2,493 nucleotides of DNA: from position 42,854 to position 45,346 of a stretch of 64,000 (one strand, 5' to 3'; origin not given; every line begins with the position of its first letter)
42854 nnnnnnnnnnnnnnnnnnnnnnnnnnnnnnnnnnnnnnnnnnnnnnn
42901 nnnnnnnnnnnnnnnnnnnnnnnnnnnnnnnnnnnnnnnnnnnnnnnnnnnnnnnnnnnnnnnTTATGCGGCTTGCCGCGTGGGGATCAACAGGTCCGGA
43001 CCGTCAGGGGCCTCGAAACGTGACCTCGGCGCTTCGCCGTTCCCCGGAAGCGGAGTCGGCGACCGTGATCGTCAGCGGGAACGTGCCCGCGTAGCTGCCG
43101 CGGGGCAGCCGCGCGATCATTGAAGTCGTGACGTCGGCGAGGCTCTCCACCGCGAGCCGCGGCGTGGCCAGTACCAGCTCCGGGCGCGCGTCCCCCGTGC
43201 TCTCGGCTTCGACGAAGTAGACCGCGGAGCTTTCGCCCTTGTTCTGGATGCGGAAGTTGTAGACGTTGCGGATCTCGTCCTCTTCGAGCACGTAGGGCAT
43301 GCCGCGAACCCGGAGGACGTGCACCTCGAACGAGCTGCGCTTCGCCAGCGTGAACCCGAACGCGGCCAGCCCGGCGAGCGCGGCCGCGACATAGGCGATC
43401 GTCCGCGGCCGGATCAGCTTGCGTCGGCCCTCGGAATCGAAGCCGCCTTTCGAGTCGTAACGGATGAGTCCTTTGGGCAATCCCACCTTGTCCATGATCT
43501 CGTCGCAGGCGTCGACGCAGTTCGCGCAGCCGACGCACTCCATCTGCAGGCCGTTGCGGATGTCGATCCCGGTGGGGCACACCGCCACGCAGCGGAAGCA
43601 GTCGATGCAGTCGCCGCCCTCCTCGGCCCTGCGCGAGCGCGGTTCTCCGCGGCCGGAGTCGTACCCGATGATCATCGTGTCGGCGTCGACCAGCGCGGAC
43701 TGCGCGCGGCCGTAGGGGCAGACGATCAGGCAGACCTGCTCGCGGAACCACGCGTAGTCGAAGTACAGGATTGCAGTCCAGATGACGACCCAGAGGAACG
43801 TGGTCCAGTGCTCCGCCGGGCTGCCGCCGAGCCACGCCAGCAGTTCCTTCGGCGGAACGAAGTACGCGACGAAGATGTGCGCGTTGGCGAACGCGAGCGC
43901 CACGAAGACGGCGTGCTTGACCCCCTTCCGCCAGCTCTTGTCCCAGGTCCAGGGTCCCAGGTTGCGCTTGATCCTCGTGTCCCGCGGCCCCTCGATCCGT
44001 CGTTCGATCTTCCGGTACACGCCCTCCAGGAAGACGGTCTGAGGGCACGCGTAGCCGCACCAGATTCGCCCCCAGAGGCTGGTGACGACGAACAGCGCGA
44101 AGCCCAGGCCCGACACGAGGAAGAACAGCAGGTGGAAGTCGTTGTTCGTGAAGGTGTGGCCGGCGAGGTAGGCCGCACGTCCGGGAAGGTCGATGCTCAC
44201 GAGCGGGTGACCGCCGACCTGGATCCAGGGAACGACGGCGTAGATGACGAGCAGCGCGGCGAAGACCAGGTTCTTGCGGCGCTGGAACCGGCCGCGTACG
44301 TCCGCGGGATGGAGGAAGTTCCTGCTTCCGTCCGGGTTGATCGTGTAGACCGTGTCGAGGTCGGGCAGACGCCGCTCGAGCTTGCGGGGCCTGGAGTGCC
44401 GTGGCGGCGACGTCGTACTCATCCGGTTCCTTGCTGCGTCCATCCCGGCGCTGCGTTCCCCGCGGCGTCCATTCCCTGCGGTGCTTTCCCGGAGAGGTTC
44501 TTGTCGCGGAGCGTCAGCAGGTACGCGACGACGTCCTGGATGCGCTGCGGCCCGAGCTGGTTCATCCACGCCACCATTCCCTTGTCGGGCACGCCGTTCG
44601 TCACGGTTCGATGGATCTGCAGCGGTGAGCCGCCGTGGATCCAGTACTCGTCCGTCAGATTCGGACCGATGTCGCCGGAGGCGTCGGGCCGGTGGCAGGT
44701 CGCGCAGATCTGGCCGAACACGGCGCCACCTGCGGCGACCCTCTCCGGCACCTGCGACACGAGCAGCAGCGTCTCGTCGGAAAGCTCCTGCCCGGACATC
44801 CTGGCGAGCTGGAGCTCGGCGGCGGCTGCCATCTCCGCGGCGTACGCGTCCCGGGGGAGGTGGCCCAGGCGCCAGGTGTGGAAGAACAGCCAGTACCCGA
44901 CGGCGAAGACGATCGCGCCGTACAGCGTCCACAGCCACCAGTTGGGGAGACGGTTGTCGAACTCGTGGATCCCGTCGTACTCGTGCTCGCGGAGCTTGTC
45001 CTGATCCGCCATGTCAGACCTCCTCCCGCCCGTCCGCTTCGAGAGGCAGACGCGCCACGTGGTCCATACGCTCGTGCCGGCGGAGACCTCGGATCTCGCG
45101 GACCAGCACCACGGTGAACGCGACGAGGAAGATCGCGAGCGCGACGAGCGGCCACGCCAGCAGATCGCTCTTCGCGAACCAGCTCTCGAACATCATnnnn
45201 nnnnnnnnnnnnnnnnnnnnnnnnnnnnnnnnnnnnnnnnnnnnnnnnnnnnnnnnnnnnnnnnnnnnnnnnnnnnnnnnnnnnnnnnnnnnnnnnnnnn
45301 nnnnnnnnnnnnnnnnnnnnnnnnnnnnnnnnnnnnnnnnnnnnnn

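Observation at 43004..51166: Complete cbb3 oxidase locus with ccoN-ccoO fusion, inverted module order, monoheme CcoP and no ccoH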

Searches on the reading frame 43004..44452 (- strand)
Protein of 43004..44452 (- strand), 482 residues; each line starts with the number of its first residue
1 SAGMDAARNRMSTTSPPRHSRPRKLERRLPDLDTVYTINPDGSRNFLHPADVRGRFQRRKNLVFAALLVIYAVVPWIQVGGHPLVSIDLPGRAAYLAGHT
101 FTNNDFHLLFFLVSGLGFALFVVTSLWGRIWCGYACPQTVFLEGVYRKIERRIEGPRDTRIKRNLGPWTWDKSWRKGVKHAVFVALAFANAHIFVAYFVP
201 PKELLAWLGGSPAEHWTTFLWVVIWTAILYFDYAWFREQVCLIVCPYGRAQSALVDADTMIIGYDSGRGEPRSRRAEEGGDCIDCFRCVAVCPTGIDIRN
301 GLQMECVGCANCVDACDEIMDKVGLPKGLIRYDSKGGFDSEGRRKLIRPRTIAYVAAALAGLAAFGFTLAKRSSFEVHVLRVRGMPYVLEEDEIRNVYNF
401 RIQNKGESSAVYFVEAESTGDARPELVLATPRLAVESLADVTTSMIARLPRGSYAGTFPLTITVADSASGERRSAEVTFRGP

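Call 3: search_protein_families(library=pfam, proteins=[window:43004-44452:-], max_evalue=0.01)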
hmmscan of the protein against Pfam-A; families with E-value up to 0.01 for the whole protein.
window:43004-44452:- (482 aa): 10 families
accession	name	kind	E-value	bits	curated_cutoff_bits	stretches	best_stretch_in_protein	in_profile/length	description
PF13746.11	Fer4_18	-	1.9e-36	125.1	27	1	236-334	1-113/114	4Fe-4S dicluster domain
PF11614.14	FixG_C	-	1.1e-16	61.6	25.6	1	365-482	1-119/119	IG-like fold at C-terminal of FixG, putative oxidoreductase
PF12801.12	Fer4_5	-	1.8e-10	41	22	1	112-153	5-45/48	4Fe-4S binding domain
PF12838.12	Fer4_7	-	3.1e-08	34.4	27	1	240-296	7-52/52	4Fe-4S dicluster domain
PF13187.11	Fer4_9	-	5.2e-08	33.2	27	1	259-295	14-50/52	4Fe-4S dicluster domain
PF13183.11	Fer4_8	-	2.2e-06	28.6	27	1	240-296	10-68/68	4Fe-4S dicluster domain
PF13534.11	Fer4_17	-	5e-06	27.4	22.2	1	240-297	7-61/61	4Fe-4S dicluster domain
PF13237.11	Fer4_10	-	4e-05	23.9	25.5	2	240-293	14-53/53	4Fe-4S dicluster domain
PF13484.11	Fer4_16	-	5.6e-05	24.3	30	1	241-294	8-65/66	4Fe-4S double cluster binding domain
PF12837.12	Fer4_6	-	0.0016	18.7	25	1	282-295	9-22/24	4Fe-4S binding domain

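Call 4: search_protein_families(library=ncbifam, proteins=[window:43004-44452:-], max_evalue=0.01)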
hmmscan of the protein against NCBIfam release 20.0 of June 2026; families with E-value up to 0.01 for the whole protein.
window:43004-44452:- (482 aa): 5 families
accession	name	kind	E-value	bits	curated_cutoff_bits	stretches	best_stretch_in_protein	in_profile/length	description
TIGR02745.1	ccoG_rdxA_fixG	equivalog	1.6e-126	422.8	316.7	1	56-471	1-422/435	cytochrome c oxidase accessory protein CcoG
NF043039.1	HgcAB_like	equivalog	0.00017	21.3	285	1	213-318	245-346/350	HgcAB-like fusion protein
NF005506.0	PRK07118.1-5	equivalog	0.00035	20.1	388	1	240-318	177-259/279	Fe-S cluster domain-containing protein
NF007013.0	PRK09477.1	equivalog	0.00057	19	234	0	221-318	177-271/286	quinol dehydrogenase ferredoxin subunit NapH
TIGR04395.1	cutC_activ_rSAM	equivalog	0.009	15.3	360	0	281-318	55-100/309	choline TMA-lyase-activating enzyme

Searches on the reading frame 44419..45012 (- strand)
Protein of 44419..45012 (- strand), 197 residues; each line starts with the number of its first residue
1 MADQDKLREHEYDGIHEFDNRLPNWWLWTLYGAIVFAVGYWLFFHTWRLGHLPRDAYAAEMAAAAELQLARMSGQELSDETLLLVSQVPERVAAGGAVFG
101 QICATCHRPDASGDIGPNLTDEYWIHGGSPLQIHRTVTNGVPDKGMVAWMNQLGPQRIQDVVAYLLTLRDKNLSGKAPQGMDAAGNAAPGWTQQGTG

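Call 3: search_protein_families(library=pfam, proteins=[window:44419-45012:-], max_evalue=0.01)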
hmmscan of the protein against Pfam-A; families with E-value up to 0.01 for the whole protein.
window:44419-45012:- (197 aa): 3 families
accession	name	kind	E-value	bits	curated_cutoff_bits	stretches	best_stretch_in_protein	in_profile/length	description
PF14715.11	FixP_N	-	1.9e-19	69.5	24.9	1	5-49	2-46/48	N-terminal domain of cytochrome oxidase-cbb3, FixP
PF13442.11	Cytochrome_CBB3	-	4.1e-12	46.7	27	1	91-165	2-68/68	Cytochrome C oxidase, cbb3-type, subunit III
PF00034.26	Cytochrom_C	-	2e-08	35.9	21.3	1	92-168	1-89/90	Cytochrome c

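Call 4: search_protein_families(library=ncbifam, proteins=[window:44419-45012:-], max_evalue=0.01)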
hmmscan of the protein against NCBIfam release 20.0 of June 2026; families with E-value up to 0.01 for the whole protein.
window:44419-45012:- (197 aa): 10 families
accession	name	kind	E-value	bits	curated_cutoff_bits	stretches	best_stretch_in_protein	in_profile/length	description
TIGR00782.1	ccoP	equivalog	1.9e-32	112.7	179.95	1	9-171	13-195/285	cytochrome-c oxidase, cbb3-type subunit III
NF011054.0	PRK14486.1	equivalog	1.1e-07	31.7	447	1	74-169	197-291/294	putative bifunctional cbb3-type cytochrome c oxidase subunit II/cytochrome c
TIGR03872.1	cytochrome_MoxG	equivalog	4.6e-06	26.8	147.8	1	87-126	39-78/133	cytochrome c(L), periplasmic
NF045930.1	Cytc6PetJCyano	equivalog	6.5e-05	22.8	135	1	91-171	27-108/110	cytochrome c6 PetJ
TIGR02603.1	CxxCH_TIGR02603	domain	8.9e-05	22.5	68.15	1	93-121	4-33/134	putative heme-binding domain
NF050122.1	bc1_QcrC_actin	exception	0.00013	21.4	200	1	74-177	120-220/253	cytochrome bc1 complex diheme cytochrome c subunit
TIGR04485.1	thiosulf_SoxX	equivalog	0.00027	21.6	61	1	103-168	5-78/78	sulfur oxidation c-type cytochrome SoxX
NF045774.1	cytochro_C551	exception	0.00079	19.4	118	1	63-121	10-68/110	cytochrome c551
NF052248.1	SorU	equivalog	0.0014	18.8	100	1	103-164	13-71/72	SorU family sulfite dehydrogenase c-type cytochrome subunit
NF045773.1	cytochro_C550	exception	0.0022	17.9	125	1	93-165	50-116/118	cytochrome c550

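Call 45: search_solved_structures(query=window:44419-45012:-, max_evalue=0.001, show_alignments=2)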
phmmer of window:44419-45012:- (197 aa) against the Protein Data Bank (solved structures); distinct sequences matched with E-value up to 0.001: 12.
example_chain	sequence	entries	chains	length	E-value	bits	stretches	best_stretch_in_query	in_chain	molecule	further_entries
8smr_G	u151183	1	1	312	2.1e-28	102.3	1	5-180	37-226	Cbb3-type cytochrome c oxidase subunit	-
8snh_G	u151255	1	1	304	2.3e-28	102.2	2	5-167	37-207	Cbb3-type cytochrome c oxidase subunit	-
9g83_v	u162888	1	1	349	9.4e-27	96.9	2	9-144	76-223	Cbb3-type cytochrome c oxidase subunit CcoP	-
6xkx_p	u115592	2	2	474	1.7e-25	92.8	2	9-168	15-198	Cbb3-type cytochrome c oxidase subunit CcoP,Cytochrome c-type cyt cy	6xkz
3mk7_C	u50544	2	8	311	5e-25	91.3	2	5-184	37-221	Cytochrome c oxidase, cbb3-type, subunit P | Cbb3-type cytochrome c oxidase subunit CcoP1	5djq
6xkw_p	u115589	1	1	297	7.9e-25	90.6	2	9-168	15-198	Cbb3-type cytochrome c oxidase subunit CcoP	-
7vzg_C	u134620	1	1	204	1.8e-06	30.7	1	92-175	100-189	Cytochrome c, mono-and diheme variants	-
7vzr_C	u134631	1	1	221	2.1e-06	30.4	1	92-175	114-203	Cytochrome c, mono-and diheme variants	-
1kv9_A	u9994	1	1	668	0.0001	24.9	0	85-167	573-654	TYPE II QUINOHEMOPROTEIN ALCOHOL DEHYDROGENASE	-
2gc4_D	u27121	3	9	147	0.00017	24.2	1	87-133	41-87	Cytochrome c-L | CYTOCHROME C551I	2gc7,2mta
1mg2_D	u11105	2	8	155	0.00019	24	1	87-133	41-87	CYTOCHROME C-L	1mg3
2c8s_A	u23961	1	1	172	0.00032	23.3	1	94-165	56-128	CYTOCHROME C-L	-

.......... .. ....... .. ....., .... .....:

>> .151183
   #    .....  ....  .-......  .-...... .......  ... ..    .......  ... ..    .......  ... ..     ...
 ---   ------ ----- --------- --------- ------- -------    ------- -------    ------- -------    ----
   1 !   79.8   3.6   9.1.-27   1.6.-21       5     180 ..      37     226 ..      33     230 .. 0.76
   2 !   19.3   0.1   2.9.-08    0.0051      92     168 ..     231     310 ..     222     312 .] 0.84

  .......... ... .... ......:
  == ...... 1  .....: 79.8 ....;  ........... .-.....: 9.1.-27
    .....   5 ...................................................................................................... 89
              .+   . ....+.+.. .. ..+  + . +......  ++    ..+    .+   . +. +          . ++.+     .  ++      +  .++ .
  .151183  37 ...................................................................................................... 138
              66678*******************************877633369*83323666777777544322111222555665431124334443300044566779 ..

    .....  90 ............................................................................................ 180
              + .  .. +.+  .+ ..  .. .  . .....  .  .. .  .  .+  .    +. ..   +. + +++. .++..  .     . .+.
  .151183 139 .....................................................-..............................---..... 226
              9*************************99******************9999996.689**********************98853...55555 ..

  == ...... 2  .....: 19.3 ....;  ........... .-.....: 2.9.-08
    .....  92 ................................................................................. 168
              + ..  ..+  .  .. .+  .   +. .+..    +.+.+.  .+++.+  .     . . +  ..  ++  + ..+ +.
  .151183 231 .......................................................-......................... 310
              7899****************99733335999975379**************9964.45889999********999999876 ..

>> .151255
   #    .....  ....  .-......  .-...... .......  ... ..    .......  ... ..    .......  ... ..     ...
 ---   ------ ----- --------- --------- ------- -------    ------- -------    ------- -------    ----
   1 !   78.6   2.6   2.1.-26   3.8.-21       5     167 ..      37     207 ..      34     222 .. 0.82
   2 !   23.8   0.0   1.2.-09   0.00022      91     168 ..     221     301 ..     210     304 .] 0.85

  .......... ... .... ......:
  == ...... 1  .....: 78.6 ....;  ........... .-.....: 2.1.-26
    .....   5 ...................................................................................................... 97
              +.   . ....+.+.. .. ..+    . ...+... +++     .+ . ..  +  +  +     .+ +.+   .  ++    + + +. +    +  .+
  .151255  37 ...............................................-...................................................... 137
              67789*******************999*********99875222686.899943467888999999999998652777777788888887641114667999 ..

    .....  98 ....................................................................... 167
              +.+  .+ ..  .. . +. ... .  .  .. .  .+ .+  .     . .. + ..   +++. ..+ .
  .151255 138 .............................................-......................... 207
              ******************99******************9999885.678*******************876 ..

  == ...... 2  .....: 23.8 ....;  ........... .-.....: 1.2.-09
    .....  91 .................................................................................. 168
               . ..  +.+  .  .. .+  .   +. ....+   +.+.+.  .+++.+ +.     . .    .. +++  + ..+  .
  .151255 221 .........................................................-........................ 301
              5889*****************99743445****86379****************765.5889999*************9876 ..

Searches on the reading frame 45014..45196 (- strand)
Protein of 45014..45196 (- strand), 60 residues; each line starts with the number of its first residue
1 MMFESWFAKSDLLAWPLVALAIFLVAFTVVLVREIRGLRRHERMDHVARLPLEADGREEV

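Call 3: search_protein_families(library=pfam, proteins=[window:45014-45196:-], max_evalue=0.01)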
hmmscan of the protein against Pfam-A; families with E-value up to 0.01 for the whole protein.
window:45014-45196:- (60 aa): 0 families

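Call 4: search_protein_families(library=ncbifam, proteins=[window:45014-45196:-], max_evalue=0.01)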
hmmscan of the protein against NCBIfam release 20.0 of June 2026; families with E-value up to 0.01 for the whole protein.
window:45014-45196:- (60 aa): 1 family
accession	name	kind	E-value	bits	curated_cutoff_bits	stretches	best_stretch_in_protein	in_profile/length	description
NF037944.1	holin_2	subfamily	0.0083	16.3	50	1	13-44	5-34/64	bacteriophage holin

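Call 44: search_protein_families(library=pfam, alignment_id=A1, max_evalue=0.01)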
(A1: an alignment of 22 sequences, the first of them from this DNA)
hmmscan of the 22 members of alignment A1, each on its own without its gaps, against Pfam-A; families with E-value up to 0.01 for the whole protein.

A. member 1, seq(60 aa): 0 families

B. families by the number of members that match (of 22 scanned): 3 families
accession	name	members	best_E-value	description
PF05545.16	FixQ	10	2e-10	Cbb3-type cytochrome oxidase component FixQ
PF08285.16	DPM3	1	0.0031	Dolichol-phosphate mannosyltransferase subunit 3 (DPM3)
PF01027.25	Bax1-I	1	0.0097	Inhibitor of apoptosis-promoting Bax1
